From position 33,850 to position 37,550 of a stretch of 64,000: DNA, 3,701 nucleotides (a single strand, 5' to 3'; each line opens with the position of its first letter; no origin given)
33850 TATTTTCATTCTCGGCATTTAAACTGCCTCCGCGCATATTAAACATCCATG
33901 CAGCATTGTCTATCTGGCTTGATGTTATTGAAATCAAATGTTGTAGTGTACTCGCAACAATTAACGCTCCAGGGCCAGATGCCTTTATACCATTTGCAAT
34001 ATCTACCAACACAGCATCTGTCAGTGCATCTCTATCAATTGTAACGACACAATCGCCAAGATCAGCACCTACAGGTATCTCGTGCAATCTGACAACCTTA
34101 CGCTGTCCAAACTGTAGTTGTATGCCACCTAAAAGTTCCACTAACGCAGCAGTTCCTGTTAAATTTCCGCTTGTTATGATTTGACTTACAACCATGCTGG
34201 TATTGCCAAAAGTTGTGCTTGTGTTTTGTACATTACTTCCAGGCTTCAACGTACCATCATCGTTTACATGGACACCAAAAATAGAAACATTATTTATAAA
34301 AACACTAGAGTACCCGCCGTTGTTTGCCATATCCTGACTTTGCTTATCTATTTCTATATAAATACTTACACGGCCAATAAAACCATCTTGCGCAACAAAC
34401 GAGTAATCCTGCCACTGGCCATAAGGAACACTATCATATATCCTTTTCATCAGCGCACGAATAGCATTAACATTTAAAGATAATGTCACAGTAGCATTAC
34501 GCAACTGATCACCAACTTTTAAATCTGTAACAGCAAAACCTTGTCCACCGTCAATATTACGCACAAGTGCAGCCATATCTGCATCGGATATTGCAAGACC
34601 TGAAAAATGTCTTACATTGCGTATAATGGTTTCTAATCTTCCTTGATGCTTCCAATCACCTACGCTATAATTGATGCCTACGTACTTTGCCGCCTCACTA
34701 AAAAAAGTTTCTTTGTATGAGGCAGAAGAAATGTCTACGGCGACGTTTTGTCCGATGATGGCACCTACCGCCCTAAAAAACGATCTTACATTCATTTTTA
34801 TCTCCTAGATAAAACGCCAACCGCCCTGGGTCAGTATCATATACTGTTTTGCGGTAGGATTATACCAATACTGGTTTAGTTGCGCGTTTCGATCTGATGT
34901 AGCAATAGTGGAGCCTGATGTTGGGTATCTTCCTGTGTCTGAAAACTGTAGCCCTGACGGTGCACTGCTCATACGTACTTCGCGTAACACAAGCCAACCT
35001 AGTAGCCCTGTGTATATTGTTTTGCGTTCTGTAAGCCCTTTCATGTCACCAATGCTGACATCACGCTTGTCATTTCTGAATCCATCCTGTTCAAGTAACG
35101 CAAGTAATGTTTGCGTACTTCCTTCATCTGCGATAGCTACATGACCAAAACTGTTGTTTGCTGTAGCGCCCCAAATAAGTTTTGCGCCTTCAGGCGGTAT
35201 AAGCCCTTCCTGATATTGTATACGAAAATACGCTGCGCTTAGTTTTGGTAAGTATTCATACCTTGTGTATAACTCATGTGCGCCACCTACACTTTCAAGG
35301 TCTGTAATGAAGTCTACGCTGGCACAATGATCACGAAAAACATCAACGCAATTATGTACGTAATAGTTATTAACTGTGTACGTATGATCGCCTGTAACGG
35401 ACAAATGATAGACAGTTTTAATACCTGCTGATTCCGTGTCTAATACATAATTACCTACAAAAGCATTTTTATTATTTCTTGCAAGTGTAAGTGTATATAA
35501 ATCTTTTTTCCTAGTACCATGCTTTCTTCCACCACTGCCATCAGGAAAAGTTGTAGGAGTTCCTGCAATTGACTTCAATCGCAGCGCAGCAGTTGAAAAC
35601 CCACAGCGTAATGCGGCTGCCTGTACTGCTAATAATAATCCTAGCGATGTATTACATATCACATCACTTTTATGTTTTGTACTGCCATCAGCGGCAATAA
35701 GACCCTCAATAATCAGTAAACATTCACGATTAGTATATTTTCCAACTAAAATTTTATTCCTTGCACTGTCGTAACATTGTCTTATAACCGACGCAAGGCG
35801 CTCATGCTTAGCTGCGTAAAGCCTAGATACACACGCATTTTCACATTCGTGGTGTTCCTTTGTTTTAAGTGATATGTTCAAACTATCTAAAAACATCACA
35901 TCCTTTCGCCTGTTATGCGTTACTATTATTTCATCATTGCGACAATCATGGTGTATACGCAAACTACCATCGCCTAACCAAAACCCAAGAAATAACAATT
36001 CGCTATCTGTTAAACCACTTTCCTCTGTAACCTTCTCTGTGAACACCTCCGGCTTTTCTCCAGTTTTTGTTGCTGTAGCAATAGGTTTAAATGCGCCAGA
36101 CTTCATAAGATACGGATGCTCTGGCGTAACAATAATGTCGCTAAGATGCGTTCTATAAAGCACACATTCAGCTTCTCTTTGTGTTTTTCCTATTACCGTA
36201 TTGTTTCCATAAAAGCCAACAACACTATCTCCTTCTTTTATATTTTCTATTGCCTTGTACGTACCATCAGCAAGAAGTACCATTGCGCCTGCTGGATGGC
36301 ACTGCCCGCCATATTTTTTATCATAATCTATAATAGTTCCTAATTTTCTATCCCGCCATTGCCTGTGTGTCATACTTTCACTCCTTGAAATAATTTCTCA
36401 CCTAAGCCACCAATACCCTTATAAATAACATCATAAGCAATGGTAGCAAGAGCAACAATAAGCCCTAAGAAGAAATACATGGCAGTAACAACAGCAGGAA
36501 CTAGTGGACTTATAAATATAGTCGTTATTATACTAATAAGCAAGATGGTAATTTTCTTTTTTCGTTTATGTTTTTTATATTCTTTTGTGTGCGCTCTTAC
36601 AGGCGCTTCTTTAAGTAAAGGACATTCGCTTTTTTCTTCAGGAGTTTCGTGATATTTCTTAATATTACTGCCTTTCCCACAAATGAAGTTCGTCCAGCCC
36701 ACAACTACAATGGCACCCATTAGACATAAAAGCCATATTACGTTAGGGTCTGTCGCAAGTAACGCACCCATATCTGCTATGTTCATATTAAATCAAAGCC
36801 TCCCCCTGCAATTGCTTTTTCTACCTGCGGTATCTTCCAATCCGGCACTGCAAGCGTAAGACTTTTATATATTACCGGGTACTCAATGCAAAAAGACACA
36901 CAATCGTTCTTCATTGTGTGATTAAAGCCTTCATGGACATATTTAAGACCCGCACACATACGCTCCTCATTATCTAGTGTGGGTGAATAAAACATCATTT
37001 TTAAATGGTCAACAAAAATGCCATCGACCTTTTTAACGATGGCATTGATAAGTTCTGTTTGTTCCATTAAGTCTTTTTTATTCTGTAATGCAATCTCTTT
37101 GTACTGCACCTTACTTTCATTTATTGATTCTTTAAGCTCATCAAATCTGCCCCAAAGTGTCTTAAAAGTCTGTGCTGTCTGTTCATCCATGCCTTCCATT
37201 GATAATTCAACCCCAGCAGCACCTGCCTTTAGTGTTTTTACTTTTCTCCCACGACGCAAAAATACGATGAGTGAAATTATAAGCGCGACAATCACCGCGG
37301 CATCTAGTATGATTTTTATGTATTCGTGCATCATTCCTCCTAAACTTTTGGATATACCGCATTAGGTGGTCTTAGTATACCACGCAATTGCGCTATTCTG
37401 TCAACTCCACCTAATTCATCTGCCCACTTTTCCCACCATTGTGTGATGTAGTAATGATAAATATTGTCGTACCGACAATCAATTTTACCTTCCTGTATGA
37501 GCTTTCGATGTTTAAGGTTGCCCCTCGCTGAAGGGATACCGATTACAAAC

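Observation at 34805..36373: Full-length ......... intein inserted immediately before the catalytic cysteine of a CHAP endolysin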

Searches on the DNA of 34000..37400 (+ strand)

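Call 9: search_dna_similar(query=window:34000-37400:+, collection=phages, mode=near, max_rows=20)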
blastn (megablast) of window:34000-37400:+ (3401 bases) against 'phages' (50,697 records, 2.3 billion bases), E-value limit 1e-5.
No match.

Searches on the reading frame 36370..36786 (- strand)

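Call 30: search_protein_families(library=phrogs, proteins=[window:36370-36786:-], max_evalue=0.001)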
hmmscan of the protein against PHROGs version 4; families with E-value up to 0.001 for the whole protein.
window:36370-36786:- (138 aa): 0 families

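Call 70: search_protein_families(library=pfam, proteins=[window:36370-36786:-], max_evalue=0.1)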
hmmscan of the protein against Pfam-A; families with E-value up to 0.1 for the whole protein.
window:36370-36786:- (138 aa): 2 families
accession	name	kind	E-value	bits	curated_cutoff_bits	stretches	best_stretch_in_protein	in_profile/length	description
PF13800.11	Sigma_reg_N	-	0.024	15.3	26.3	1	71-105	5-38/91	Sigma factor regulator N-terminal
PF24838.2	8xMP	-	0.062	13.6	30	1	13-111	48-134/136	Octameric membrane protein family (8xMP)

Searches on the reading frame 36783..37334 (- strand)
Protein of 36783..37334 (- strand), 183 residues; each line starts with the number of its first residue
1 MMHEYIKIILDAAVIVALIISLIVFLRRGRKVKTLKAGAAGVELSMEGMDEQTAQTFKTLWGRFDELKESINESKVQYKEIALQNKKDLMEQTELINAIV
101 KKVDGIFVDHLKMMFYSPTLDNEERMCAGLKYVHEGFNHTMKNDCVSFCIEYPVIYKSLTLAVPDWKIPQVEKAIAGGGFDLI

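Call 30: search_protein_families(library=phrogs, proteins=[window:36783-37334:-], max_evalue=0.001)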
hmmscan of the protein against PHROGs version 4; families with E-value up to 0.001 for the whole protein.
window:36783-37334:- (183 aa): 0 families

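Call 70: search_protein_families(library=pfam, proteins=[window:36783-37334:-], max_evalue=0.1)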
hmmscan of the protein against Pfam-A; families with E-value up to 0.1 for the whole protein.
window:36783-37334:- (183 aa): 1 family
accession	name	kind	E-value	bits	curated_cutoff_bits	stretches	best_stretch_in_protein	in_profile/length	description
PF01970.21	TctA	-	0.046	12.8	28.9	1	13-56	129-172/423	Tripartite tricarboxylate transporter TctA family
